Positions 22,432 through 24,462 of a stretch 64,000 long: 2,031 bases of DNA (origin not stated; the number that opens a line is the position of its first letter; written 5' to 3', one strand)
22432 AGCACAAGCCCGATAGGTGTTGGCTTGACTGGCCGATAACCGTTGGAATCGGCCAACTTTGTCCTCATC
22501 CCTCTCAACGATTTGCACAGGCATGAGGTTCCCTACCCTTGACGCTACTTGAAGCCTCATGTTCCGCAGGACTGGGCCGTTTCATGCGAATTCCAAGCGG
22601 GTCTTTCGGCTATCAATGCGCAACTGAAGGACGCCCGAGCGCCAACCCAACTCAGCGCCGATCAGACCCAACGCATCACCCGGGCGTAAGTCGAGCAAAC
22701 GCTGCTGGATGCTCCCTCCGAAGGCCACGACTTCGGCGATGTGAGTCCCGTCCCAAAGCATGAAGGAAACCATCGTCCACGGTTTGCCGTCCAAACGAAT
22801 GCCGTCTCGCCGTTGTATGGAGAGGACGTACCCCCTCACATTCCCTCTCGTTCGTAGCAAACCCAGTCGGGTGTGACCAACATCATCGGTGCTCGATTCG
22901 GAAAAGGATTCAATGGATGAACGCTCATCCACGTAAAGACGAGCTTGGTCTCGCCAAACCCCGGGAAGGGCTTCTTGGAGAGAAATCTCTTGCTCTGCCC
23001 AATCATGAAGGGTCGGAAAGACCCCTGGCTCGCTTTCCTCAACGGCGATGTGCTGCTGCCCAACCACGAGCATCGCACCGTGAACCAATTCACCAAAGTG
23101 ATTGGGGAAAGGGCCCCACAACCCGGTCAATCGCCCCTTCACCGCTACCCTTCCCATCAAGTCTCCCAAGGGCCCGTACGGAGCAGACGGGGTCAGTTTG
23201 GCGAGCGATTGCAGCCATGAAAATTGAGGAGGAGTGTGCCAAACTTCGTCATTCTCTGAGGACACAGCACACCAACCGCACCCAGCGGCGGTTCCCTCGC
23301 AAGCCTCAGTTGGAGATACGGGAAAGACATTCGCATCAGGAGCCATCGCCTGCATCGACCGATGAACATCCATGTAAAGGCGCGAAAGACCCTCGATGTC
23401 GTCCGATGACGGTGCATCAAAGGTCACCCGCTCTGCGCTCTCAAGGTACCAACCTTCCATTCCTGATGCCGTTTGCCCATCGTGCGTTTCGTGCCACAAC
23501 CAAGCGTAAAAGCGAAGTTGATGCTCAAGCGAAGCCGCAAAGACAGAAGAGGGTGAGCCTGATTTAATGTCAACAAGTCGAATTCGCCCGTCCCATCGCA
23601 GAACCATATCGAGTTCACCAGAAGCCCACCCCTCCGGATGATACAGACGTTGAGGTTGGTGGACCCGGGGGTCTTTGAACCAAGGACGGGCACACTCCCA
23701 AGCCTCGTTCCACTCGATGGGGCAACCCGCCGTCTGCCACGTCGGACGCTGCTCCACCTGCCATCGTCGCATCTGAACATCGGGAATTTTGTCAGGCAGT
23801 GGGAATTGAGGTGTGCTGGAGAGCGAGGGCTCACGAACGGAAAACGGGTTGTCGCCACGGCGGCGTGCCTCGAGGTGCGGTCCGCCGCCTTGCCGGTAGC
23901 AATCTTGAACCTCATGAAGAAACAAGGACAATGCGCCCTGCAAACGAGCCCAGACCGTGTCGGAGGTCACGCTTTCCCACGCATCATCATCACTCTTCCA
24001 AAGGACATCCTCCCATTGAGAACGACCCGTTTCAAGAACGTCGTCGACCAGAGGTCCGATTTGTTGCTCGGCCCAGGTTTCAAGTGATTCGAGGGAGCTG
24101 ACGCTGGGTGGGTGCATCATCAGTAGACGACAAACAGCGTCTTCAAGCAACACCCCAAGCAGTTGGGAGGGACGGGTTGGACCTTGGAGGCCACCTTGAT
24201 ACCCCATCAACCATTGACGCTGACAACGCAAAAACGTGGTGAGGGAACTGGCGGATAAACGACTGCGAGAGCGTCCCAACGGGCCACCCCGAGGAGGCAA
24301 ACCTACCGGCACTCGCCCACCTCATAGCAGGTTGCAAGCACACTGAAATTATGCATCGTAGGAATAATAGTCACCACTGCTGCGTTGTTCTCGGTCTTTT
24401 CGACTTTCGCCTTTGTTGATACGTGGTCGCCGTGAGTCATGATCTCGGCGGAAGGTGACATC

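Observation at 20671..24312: Tandem paralogous Cas4/RecB-type Fe-S nucleases fused to two OB-like modules, in a housekeeping operon context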

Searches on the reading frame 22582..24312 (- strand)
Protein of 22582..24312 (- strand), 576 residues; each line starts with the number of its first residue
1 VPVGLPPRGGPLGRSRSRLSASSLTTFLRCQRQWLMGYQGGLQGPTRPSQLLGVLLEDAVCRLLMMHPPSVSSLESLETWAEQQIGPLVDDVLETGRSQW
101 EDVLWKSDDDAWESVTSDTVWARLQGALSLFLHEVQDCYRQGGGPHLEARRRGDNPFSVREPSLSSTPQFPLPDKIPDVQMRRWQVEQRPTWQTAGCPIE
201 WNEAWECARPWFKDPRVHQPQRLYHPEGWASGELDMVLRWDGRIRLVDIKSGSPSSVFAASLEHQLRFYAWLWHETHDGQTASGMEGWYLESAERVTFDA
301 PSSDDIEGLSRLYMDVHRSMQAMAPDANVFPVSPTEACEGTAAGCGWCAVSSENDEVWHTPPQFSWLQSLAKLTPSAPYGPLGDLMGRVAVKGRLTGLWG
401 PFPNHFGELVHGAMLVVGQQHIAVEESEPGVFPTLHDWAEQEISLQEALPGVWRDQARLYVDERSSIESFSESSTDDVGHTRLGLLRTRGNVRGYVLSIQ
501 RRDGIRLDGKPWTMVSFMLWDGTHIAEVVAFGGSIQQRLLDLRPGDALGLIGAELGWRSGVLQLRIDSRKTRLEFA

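Call 4: search_protein_families(library=pfam, proteins=[window:22582-24312:-], max_evalue=10)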
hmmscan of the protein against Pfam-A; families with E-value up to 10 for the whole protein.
window:22582-24312:- (576 aa): 2 families
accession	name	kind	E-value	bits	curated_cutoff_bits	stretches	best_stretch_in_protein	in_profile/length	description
PF12705.13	PDDEXK_1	-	1.5e-17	64.8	22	2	231-351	125-243/247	PD-(D/E)XK nuclease superfamily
PF01336.31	tRNA_anti-codon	-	0.012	16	27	1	492-567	3-70/75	OB-fold nucleic acid binding domain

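Call 5: search_protein_families(library=ncbifam, proteins=[window:22582-24312:-], max_evalue=10)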
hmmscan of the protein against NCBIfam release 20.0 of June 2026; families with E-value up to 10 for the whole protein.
window:22582-24312:- (576 aa): 1 family
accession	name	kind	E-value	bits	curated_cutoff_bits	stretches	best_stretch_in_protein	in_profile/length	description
TIGR00372.1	cas4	equivalog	0.081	12.7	65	1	226-277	64-113/180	CRISPR-associated protein Cas4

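Call 6: search_solved_structures(query=window:22582-24312:-, max_evalue=10, show_alignments=2)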
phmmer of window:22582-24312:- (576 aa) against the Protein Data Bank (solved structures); distinct sequences matched with E-value up to 10: 2.
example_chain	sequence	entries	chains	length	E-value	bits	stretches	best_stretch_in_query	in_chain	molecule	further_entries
2fic_A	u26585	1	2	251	0.009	17.6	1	351-474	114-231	Myc box-dependent-interacting protein 1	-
8aa9_A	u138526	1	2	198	1.4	10.3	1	448-569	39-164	Replication factor A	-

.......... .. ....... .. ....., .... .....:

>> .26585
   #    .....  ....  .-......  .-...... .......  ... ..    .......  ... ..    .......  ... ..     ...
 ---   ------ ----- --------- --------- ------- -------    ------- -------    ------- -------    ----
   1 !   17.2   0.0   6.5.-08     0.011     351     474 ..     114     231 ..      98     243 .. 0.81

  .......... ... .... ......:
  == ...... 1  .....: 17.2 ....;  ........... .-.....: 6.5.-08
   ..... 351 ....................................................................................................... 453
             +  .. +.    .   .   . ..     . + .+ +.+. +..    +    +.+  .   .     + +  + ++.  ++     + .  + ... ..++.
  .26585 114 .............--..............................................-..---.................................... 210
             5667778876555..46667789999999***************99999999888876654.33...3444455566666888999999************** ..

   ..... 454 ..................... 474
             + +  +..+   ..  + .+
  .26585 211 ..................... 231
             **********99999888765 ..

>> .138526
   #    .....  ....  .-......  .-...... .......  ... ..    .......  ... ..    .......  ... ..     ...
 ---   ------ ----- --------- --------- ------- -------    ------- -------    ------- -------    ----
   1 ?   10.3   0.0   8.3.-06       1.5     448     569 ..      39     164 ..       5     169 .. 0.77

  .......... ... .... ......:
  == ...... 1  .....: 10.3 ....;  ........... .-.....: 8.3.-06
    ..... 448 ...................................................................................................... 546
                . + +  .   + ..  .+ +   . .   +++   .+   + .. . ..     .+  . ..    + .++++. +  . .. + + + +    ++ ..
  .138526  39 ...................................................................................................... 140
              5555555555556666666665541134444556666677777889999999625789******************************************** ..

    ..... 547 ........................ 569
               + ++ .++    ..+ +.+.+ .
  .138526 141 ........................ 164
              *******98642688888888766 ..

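Call 8: search_protein_families(library=padloc, proteins=[window:22582-24312:-], max_evalue=1)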
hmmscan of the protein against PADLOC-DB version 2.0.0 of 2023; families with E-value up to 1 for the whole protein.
window:22582-24312:- (576 aa): 3 families
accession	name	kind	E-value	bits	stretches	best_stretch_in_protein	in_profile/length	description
PDLC00060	DruK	-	5.7e-07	27.2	1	221-349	134-254/347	PD-(D/E)XK nuclease superfamily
PDLC00059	DruK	-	0.0022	15.3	1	222-277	118-174/326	PD-(D/E)XK nuclease superfamily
PDLC00943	Cas4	-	0.022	12.7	1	226-277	64-113/180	CRISPR-associated protein Cas4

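Call 9: find_homologous_proteins(query=window:22582-24312:-)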
Query window:22582-24312:- (576 aa): 313 proteins with E <= 0.001 among 8000 candidates; the best 120 are listed.
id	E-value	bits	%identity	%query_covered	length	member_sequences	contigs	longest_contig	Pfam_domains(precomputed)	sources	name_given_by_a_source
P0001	0.0e+0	1318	97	100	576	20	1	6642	PF12705.14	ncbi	-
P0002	8.0e-257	872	63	100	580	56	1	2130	PF12705.14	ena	-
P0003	4.1e-254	863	63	100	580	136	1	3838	PF12705.14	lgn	-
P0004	4.6e-254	863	63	100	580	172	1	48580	PF12705.14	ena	-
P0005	1.5e-253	861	64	100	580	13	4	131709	PF12705.14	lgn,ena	-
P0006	7.2e-253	859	63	100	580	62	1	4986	PF12705.14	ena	-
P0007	7.6e-252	855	62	100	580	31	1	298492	PF12705.14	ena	-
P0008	1.2e-251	855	63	100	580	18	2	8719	PF12705.14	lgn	-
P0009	1.9e-251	854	63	100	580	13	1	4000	PF12705.14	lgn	-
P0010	7.7e-251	852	63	100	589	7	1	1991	PF12705.14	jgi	jgi:hypothetical protein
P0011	4.5e-250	849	61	100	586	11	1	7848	PF12705.14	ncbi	-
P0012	2.6e-249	847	62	100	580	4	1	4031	PF12705.14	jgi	-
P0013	5.2e-249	846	62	100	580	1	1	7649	PF12705.14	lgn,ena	-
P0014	7.4e-249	845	62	100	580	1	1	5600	PF12705.14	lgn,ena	-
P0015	8.2e-249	845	62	100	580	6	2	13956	PF12705.14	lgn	-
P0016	8.3e-249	845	62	100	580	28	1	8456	PF12705.14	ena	-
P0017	4.8e-248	843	62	100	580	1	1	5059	PF12705.14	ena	-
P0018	6.8e-248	842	62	100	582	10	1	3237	PF12705.14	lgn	-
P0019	7.4e-248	842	63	100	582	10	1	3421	PF12705.14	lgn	-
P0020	1.0e-247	842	62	100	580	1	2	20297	PF12705.14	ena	-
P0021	1.3e-247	841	62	100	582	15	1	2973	PF12705.14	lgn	-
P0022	1.8e-247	841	62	100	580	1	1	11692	PF12705.14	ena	-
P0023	1.9e-247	841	61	100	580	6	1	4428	PF12705.14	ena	-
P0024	2.1e-247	841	61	100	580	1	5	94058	PF12705.14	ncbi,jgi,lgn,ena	-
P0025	3.0e-247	840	61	100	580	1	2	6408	PF12705.14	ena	-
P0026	3.1e-247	840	61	100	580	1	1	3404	PF12705.14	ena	-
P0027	4.7e-247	839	61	100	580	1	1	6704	PF12705.14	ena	-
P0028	4.8e-247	839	61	100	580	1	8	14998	PF12705.14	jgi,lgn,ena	-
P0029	5.3e-247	839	61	100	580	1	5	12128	PF12705.14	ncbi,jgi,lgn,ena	-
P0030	5.9e-247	839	60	100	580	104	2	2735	PF12705.14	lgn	-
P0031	6.7e-247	839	61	100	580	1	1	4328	PF12705.14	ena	-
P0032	1.0e-246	838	63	100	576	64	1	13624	PF12705.14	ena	-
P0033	1.4e-246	838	61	100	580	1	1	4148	PF12705.14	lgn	-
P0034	1.6e-246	838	61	100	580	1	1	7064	PF12705.14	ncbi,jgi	-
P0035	1.7e-246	838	62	100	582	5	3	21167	PF12705.14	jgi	-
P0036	2.1e-246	837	62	100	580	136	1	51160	PF12705.14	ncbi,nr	ncbi:MAG: PD-(D/E)XK nuclease family protein [Candidatus Thermoplasmatota archaeon]|nr:PD-(D/E)XK nu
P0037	2.2e-246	837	60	100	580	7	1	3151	PF12705.14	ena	-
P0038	2.4e-244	830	60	99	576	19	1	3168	PF12705.14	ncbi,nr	ncbi:MAG: PD-(D/E)XK nuclease family protein [Candidatus Poseidonia sp.]|nr:PD-(D/E)XK nuclease fami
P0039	8.9e-244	829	61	100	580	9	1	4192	PF12705.14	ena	-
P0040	1.1e-242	825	61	100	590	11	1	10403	PF12705.14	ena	-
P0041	6.9e-242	822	60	100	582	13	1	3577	PF12705.14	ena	-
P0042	1.5e-241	821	61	100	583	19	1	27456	PF12705.14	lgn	-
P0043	2.1e-241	821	60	100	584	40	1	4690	PF12705.14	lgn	-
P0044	9.4e-241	819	61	100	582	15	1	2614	PF12705.14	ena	-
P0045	1.0e-240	818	60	100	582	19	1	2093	PF12705.14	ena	-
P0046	4.6e-240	816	61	98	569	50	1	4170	PF12705.14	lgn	-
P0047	6.9e-240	816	61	98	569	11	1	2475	PF12705.14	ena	-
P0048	1.6e-236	805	62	98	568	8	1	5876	PF12705.14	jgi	jgi:hypothetical protein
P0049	1.6e-235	801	62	95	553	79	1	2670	PF12705.14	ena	-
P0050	3.6e-234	797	61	95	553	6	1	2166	PF12705.14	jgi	jgi:hypothetical protein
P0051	8.7e-234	796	58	100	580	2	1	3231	PF12705.14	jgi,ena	-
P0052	2.3e-232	791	58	100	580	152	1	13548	PF12705.14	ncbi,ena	-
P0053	5.7e-232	790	61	95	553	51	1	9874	PF12705.14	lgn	-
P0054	1.0e-230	785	60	95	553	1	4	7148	PF12705.14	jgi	jgi:hypothetical protein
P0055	1.1e-230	785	60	95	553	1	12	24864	PF12705.14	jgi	jgi:hypothetical protein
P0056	1.4e-230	785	60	95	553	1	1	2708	PF12705.14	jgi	jgi:hypothetical protein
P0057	2.3e-230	784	60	95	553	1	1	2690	PF12705.14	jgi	jgi:hypothetical protein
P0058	2.8e-230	784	60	95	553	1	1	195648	PF12705.14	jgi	jgi:hypothetical protein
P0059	3.8e-230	784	60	98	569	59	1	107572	PF12705.14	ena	-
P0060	1.1e-229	782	61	94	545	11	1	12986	PF12705.14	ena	-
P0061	2.3e-229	781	58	100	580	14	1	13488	PF12705.14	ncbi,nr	ncbi:MAG: hypothetical protein CMA10_06010 [Euryarchaeota archaeon]|nr:hypothetical protein [Euryarc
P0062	5.7e-229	780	58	100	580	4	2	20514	PF12705.14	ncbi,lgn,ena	-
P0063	2.2e-227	774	63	91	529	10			PF12705.14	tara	tara:strand:- start:2196 stop:3785 length:1590 start_codon:yes stop_codon:yes gene_type:complete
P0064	2.8e-227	774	62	93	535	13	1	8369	PF12705.14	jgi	-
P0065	1.1e-226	772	57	100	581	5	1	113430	PF12705.14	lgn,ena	-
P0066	2.1e-226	771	60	94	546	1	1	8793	PF12705.14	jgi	jgi:hypothetical protein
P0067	2.2e-223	761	59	98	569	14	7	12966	PF12705.14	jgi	jgi:hypothetical protein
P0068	2.5e-222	758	57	98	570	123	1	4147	PF12705.14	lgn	-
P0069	4.2e-222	757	57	100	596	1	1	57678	PF12705.14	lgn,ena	-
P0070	4.9e-220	750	56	100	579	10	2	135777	PF12705.14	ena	-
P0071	3.8e-219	747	60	91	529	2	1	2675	PF12705.14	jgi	-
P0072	2.5e-208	711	55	100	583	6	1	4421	PF12705.14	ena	-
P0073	2.9e-208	711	54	100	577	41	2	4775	PF12705.14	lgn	-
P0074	2.2e-206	705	54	100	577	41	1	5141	PF12705.14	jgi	-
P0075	4.9e-205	701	53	100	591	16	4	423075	PF12705.14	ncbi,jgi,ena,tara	jgi:hypothetical protein|tara:strand:- start:1876 stop:3651 length:1776 start_codon:yes stop_codon:y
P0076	5.2e-205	701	60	89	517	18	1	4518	PF12705.14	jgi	-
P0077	4.3e-203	694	52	100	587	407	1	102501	PF12705.14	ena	-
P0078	1.8e-202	692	52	100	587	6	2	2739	PF12705.14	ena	-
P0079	3.9e-202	691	60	84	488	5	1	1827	PF12705.14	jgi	jgi:hypothetical protein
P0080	6.3e-202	690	52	100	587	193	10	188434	PF12705.14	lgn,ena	-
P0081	8.1e-202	690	50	99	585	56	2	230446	PF12705.14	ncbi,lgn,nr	ncbi:MAG: PD-(D/E)XK nuclease family protein [Candidatus Poseidoniaceae archaeon]|nr:PD-(D/E)XK nucl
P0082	9.7e-202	690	52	100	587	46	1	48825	PF12705.14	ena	-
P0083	1.0e-201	690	52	100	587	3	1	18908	PF12705.14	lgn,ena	-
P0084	1.1e-201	690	53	100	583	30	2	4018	PF12705.14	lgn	-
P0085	1.8e-201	689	52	99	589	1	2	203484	PF12705.14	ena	-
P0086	2.2e-201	689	52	99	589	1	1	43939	PF12705.14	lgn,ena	-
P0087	4.6e-201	687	52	99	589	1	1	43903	PF12705.14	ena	-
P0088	8.6e-201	687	52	100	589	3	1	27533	PF12705.14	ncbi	-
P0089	9.5e-201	686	52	100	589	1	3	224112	PF12705.14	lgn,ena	-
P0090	9.9e-201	686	49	99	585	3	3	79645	PF12705.14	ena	-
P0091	1.5e-200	686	49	99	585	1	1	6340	PF12705.14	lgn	-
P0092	1.6e-200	686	52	100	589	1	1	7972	PF12705.14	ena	-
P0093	1.6e-200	686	52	99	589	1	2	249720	PF12705.14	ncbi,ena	-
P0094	2.1e-200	685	52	99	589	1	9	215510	PF12705.14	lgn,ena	-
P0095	2.4e-200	685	49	99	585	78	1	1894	PF12705.14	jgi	jgi:hypothetical protein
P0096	3.0e-200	685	49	99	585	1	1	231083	PF12705.14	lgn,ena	-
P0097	3.4e-200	685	52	99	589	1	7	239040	PF12705.14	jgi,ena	-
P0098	3.5e-200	685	52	99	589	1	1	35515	PF12705.14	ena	-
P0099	3.7e-200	684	52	99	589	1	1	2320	PF12705.14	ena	-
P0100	4.1e-200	684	52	100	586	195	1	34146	PF12705.14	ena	-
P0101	4.3e-200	684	52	99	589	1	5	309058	PF12705.14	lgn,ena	-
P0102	4.6e-200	684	52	99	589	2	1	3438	PF12705.14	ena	-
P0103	5.5e-200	684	51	100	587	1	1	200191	PF12705.14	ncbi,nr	ncbi:PD-(D/E)XK nuclease family protein [Euryarchaeota archaeon]|nr:PD-(D/E)XK nuclease family prote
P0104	5.5e-200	684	52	99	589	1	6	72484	PF12705.14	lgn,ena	-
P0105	6.7e-200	684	52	99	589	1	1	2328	PF12705.14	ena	-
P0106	8.1e-200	683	52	99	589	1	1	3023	PF12705.14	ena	-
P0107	1.4e-199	683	52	100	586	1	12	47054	PF12705.14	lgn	-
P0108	1.7e-199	682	52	99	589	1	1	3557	PF12705.14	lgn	-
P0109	2.4e-199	682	52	99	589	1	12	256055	PF12705.14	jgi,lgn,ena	jgi:hypothetical protein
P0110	5.0e-199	681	52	100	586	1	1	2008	PF12705.14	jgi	-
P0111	1.1e-198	680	52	99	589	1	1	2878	PF12705.14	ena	-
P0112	1.1e-198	680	51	100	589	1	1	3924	PF12705.14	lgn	-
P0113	1.1e-198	680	52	99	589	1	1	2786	PF12705.14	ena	-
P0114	1.7e-198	679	52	99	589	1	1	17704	PF12705.14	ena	-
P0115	1.7e-198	679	52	100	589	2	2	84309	PF12705.14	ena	-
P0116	1.7e-198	679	52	100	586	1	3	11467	PF12705.14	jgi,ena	-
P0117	2.0e-198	679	49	99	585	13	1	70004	PF12705.14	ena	-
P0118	2.1e-198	679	52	99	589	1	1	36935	PF12705.14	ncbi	-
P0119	3.8e-198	678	52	99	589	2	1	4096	PF12705.14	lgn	-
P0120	5.2e-198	677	52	100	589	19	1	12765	PF12705.14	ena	-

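Call 11: find_related_loci(query=window:22582-24312:-, collection=genome_contigs, flank=8000)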
Query window:22582-24312:- (576 aa) in genome_contigs; peptide patterns used: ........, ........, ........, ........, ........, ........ (x = any residue, [..] = any of these).
72 stretches matched a pattern; 2 encode a relative of the query (tblastn E <= 1e-3); 2 distinct loci.
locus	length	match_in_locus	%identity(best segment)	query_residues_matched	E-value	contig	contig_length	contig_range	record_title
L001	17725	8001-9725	61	1-574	0e+0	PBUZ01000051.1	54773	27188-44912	MAG: Methanobacteriota archaeon isolate RS440 62022, whole genome shotgun sequence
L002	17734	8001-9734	61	1-575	0e+0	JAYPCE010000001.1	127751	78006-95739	MAG: Poseidonia sp. isolate 139581_S182_metabat_bins_sens.tsv.102 NODE_70_length_127751_cov_10.566486, whole genome shot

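Call 17: find_related_loci(query=A1, collection=genome_contigs, flank=8000)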
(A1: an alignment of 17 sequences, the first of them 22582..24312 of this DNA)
Query A1 (576 aa) in genome_contigs; peptide patterns used: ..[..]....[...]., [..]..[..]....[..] (x = any residue, [..] = any of these).
242 stretches matched a pattern; 218 encode a relative of the query (tblastn E <= 1e-3); the best 80 are kept; 80 distinct loci.
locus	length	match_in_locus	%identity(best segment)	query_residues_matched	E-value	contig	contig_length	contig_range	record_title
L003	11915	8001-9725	64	1-574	0e+0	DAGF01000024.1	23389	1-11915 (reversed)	MAG TPA_asm: Euryarchaeota archaeon UBA549 UBA549_contig_18056, whole genome shotgun sequence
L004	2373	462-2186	63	1-574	0e+0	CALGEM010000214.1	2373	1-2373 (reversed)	MAG TPA_asm: uncultured euryarchaeote isolate ERR599053_bin.127_CONCOCT_v1.1_MAG genome assembly, contig: ERZ840905.8271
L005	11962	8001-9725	63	1-574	0e+0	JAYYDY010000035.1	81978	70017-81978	MAG: Thermoplasmatota archaeon isolate XS_MAG49 XS_MAG49_0035, whole genome shotgun sequence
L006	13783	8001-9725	63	1-574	0e+0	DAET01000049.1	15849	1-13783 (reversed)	MAG TPA_asm: Euryarchaeota archaeon UBA486 UBA486_contig_47615, whole genome shotgun sequence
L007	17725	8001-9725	63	1-574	0e+0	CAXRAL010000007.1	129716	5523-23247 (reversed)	MAG: Candidatus Poseidoniaceae archaeon isolate YZ09aB_8.77 genome assembly, contig: k141_182644, whole genome shotgun s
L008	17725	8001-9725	63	1-574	0e+0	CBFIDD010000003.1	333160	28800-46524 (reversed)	MAG: Poseidonia sp. isolate Co_bin_387_strict genome assembly, contig: Co_bin_387_strict_c3, whole genome shotgun sequen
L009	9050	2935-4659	62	1-574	0e+0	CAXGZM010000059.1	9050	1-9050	MAG TPA_asm: uncultured euryarchaeote isolate SRR12479814_binner13_Refined_2 genome assembly, contig: ERZ4874012.385, wh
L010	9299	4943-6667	63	1-574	0e+0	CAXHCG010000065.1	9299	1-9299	MAG TPA_asm: uncultured Candidatus Poseidoniales archaeon isolate SRR12479975_maxbin2_4 genome assembly, contig: ERZ4874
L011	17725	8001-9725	62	1-574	0e+0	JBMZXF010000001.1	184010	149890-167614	MAG: Poseidonia sp. isolate ME_XS_2302_4_bin_75 ME_XS_2302_4_bin_75_0, whole genome shotgun sequence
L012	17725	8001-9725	61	1-574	0e+0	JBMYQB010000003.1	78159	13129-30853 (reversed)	MAG: Poseidonia sp. isolate ME_XS_2305_bin_45 ME_XS_2305_bin_45_2, whole genome shotgun sequence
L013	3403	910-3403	63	1-574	0e+0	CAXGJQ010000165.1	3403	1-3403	MAG TPA_asm: uncultured Candidatus Poseidoniales archaeon isolate ERR315856_concoct_3 genome assembly, contig: ERZ677869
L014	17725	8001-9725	63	1-574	0e+0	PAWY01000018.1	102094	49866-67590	MAG: Methanobacteriota archaeon isolate SAT1329 157871, whole genome shotgun sequence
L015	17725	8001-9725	62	1-574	0e+0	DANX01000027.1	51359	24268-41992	MAG TPA_asm: Euryarchaeota archaeon UBA561 UBA561_contig_3582, whole genome shotgun sequence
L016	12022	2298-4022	62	1-574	0e+0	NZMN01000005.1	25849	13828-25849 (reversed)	MAG: Methanobacteriota archaeon isolate IN1219 27409, whole genome shotgun sequence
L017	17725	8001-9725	62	1-574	0e+0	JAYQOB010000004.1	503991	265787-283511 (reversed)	MAG: Candidatus Poseidoniales archaeon isolate SD4486_NP_concoct_bins.tsv.099_sub contig_5377_pilon, whole genome shotgu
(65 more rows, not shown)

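Call 25: predict_structure(alignment_id=A1)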
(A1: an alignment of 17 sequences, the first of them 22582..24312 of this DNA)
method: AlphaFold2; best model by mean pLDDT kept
length: 576 residues; sequences in the alignment: 17
mean_pLDDT: 81.1   pTM: 0.80
mean pLDDT of the five models: 81.1, 80.9, 78.9, 78.5, 78.3
residues with pLDDT >= 90: 193; 70-90: 279; 50-70: 61; < 50: 43
segments of 3 or more residues with pLDDT < 50: 1-14, 163-186, 475-477
pLDDT, mean of each block of 10 residues (from residue 1): 29 53 84 84 84 84 87 94 95 92 87 91 95 95 90 75 43 37 54 91 90 64 61 70 87 83 89 82 91 92 89 84 71 89 84 87 88 84 81 89 69 89 85 87 90 87 86 56 77 94 66 89 91 90 94 83 87 90
secondary structure, 60 per line:
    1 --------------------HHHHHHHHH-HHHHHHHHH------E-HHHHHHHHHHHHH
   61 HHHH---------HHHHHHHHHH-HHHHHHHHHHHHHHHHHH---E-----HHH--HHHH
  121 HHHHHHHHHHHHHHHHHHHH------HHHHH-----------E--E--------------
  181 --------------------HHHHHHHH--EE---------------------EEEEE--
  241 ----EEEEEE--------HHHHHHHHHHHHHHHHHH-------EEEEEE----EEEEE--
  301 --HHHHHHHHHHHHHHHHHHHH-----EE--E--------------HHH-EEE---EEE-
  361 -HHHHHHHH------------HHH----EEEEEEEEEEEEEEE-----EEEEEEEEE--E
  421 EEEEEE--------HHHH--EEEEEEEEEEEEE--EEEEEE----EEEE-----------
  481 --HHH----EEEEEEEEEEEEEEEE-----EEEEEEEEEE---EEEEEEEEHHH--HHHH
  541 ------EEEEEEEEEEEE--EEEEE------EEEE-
elements in order: H21-29 H31-39 H48-64 H74-83 H85-102 H117-140 H147-151 H201-208 E234-238 E245-250 H259-276 E284-289 E294-298 H303-322 E351-353 E357-359 H362-369 E389-403 E409-417 E420-426 H435-438 E441-453 E456-461 E466-469 E490-505 E511-520 E524-531 H537-540 E547-558 E561-565 E572-575

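Call 30: fold_search(model_id=the predicted structure, library=pdb)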
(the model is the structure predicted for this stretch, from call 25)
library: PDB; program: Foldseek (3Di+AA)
matches with E <= 10: 899; with E <= 0.001: 95
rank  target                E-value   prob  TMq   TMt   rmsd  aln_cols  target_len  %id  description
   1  4gop_C                1.9e-08  1.00  0.13  0.17  16.8       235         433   13  Structure and Conformational Change of a Replication Protein A Heterotrimer Bound to ssDNA (released 2012-11-28)
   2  3rn2_A                2.2e-08  1.00  0.13  0.35  12.0       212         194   12  Structural Basis of Cytosolic DNA Recognition by Innate Immune Receptors (released 2012-04-25)
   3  5yzw_B                2.4e-08  1.00  0.12  0.30  14.1       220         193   15  Crystal structure of p204 HINb domain (released 2018-12-19)
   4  8x70_A                2.8e-08  1.00  0.13  0.33  12.7       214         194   13  The Crystal Structure of IFI16 from Biortus. (released 2023-12-27)
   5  3rn2_B                3.3e-08  1.00  0.13  0.36  12.0       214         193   13  Structural Basis of Cytosolic DNA Recognition by Innate Immune Receptors (released 2012-04-25)
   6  3b6y_A                3.3e-08  1.00  0.12  0.33  12.7       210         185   16  Crystal Structure of the Second HIN-200 Domain of Interferon-Inducible Protein 16 (released 2007-11-13)
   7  3b6y_B                3.7e-08  1.00  0.12  0.33  12.7       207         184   16  Crystal Structure of the Second HIN-200 Domain of Interferon-Inducible Protein 16 (released 2007-11-13)
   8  8idx_A                4.9e-08  1.00  0.13  0.34  12.5       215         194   12  Structure of p205 HIN (released 2024-02-14)
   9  5z7d_A                5.7e-08  1.00  0.12  0.17  13.0       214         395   12  p204HINab-dsDNA complex structure (released 2019-01-30)
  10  3rnu_A                7.1e-08  1.00  0.12  0.29  13.0       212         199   16  Structural Basis of Cytosolic DNA Sensing by Innate Immune Receptors (released 2012-04-25)
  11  2oq0_B                7.5e-08  1.00  0.13  0.31  13.6       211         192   13  Crystal Structure of the First HIN-200 Domain of Interferon-Inducible Protein 16 (released 2007-02-27)
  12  1jmc_A                9.3e-08  1.00  0.13  0.30  16.5       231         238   14  SINGLE STRANDED DNA-BINDING DOMAIN OF HUMAN REPLICATION PROTEIN A BOUND TO SINGLE STRANDED DNA, RPA70 SUBUNIT, RESIDUE (released 1997-10-16)
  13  2oq0_C                1.0e-07  1.00  0.13  0.33  12.5       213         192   13  Crystal Structure of the First HIN-200 Domain of Interferon-Inducible Protein 16 (released 2007-02-27)
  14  8x70_C                1.1e-07  1.00  0.13  0.32  13.2       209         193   14  The Crystal Structure of IFI16 from Biortus. (released 2023-12-27)
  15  4qgu_A                1.4e-07  1.00  0.13  0.33  13.3       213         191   13  protein domain complex with ssDNA (released 2015-06-17)
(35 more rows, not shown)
